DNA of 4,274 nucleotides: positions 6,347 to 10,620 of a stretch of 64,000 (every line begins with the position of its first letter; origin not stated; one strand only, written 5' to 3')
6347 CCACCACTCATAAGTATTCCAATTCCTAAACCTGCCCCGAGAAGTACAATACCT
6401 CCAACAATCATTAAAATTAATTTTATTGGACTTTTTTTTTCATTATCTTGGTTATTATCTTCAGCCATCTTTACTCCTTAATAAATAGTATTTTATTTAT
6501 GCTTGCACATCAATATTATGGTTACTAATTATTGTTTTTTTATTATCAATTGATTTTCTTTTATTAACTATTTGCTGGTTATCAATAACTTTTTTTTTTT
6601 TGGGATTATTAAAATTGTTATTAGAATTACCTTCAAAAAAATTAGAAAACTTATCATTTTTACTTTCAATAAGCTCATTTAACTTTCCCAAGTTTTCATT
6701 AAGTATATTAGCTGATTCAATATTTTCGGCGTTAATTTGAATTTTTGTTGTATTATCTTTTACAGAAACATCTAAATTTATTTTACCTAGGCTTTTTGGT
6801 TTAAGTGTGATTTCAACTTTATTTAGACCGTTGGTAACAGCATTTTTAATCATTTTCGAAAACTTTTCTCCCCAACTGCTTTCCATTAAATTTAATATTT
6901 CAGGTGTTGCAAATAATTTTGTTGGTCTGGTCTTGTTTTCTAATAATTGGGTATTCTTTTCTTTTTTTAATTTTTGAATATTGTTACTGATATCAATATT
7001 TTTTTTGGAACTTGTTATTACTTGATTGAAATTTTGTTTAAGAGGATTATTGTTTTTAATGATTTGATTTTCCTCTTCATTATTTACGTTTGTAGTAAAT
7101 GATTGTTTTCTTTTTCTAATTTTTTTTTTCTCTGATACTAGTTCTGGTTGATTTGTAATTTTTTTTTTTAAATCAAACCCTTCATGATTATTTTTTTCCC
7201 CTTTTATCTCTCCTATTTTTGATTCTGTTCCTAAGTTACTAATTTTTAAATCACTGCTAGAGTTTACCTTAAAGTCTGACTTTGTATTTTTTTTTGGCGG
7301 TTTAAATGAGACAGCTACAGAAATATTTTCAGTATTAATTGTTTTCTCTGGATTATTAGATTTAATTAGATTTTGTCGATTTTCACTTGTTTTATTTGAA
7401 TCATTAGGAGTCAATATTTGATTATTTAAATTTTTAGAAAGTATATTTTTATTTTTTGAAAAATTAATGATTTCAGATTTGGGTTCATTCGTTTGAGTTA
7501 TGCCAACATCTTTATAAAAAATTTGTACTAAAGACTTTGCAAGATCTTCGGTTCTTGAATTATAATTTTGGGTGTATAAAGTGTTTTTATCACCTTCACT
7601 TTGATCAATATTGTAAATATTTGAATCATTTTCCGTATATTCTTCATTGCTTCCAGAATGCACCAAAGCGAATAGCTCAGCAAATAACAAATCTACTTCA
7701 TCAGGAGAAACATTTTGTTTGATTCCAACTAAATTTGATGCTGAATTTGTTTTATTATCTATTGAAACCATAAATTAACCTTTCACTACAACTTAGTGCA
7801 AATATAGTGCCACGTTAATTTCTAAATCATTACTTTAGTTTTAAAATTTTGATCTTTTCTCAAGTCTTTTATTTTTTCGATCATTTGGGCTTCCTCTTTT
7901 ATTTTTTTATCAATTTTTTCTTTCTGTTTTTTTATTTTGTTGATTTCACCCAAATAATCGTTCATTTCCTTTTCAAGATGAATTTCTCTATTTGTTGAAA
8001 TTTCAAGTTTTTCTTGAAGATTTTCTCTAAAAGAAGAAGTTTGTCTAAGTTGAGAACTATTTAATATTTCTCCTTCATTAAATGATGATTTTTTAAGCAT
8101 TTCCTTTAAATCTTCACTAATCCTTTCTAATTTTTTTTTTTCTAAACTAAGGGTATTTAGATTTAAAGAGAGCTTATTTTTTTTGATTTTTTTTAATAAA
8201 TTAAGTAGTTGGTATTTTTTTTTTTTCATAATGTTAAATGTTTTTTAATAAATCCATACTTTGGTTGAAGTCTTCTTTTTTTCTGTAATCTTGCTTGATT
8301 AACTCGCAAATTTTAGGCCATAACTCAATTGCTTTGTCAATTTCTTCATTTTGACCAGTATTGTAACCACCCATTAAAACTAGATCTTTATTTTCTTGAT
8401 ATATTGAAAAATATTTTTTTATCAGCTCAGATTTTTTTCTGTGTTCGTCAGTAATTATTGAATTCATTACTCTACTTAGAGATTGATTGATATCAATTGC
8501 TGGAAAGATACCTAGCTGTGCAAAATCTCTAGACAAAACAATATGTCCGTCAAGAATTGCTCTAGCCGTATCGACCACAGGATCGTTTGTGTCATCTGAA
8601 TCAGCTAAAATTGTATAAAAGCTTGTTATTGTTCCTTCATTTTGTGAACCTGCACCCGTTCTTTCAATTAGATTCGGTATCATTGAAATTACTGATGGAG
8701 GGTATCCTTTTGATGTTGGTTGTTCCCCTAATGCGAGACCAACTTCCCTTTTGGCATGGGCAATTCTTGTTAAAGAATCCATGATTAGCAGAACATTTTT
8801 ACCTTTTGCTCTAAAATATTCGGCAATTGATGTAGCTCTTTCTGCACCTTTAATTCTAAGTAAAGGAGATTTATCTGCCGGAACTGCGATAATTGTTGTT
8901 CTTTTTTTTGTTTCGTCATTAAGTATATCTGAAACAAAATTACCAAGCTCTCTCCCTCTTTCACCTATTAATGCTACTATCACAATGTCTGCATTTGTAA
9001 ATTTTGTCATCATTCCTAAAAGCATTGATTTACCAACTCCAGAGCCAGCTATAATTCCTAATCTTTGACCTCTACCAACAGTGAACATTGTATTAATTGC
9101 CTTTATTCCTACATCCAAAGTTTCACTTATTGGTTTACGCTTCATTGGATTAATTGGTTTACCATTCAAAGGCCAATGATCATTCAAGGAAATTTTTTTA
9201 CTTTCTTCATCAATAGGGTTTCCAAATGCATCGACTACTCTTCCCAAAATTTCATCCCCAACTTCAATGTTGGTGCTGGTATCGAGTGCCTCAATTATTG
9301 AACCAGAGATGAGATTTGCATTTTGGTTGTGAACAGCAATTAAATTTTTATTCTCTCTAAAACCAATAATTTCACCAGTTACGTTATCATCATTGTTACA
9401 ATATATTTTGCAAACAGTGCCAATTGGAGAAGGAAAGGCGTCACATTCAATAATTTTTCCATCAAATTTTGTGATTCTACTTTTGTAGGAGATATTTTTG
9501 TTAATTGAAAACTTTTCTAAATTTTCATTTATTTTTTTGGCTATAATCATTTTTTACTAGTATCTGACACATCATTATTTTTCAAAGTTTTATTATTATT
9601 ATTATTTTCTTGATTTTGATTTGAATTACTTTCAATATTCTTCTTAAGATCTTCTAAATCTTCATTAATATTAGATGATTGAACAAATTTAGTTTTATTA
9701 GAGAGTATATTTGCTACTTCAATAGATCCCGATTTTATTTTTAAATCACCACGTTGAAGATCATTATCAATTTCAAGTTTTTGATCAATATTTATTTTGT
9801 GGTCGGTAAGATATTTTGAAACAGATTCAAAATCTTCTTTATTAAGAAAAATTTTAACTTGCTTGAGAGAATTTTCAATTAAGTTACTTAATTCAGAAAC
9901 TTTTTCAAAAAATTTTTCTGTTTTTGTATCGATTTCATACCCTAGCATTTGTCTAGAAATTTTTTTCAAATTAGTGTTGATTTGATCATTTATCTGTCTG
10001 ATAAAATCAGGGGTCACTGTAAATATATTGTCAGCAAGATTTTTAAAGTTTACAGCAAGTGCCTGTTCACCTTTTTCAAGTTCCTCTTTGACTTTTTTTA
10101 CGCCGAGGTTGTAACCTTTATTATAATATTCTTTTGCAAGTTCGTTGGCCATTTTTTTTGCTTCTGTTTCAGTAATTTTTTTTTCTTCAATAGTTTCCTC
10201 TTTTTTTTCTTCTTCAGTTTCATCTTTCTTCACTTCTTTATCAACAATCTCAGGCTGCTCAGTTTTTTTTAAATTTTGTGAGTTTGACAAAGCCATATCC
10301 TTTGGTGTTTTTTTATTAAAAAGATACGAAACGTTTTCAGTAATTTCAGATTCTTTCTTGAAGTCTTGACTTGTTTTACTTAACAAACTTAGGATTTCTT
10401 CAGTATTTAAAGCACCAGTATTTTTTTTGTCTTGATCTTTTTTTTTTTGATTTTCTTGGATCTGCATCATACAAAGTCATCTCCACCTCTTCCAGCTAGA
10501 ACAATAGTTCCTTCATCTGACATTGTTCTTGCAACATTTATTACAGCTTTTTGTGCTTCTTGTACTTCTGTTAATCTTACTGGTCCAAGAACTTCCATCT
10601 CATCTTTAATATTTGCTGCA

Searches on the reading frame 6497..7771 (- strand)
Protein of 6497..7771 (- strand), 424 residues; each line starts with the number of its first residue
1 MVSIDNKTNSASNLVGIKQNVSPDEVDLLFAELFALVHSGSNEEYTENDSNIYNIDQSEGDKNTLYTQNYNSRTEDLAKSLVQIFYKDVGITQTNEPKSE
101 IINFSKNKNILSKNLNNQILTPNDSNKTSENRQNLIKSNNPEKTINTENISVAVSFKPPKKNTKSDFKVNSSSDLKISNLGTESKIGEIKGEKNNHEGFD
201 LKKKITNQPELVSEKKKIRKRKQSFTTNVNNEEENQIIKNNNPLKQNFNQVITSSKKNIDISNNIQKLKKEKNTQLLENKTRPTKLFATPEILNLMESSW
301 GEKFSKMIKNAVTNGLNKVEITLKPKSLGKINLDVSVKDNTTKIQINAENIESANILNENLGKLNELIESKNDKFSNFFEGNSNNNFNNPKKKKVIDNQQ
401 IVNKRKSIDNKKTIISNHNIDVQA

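Call 8: search_protein_families(library=pfam, proteins=[window:6497-7771:-], max_evalue=0.001)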
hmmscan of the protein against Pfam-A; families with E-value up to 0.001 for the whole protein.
window:6497-7771:- (424 aa): 1 family
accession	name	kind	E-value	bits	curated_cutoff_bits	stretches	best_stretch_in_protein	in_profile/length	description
PF02120.21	Flg_hook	-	1.9e-11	44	29.8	1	308-370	4-66/85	Flagellar hook-length control protein FliK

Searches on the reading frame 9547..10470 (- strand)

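Call 62: search_protein_families(library=pfam, proteins=[window:9547-10470:-], max_evalue=0.01)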
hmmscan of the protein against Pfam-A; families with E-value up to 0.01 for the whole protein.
window:9547-10470:- (307 aa): 1 family
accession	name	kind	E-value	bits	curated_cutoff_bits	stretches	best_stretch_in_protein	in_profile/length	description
PF02108.21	FliH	-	5.2e-11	43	24.1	1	146-252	11-117/128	Flagellar assembly protein FliH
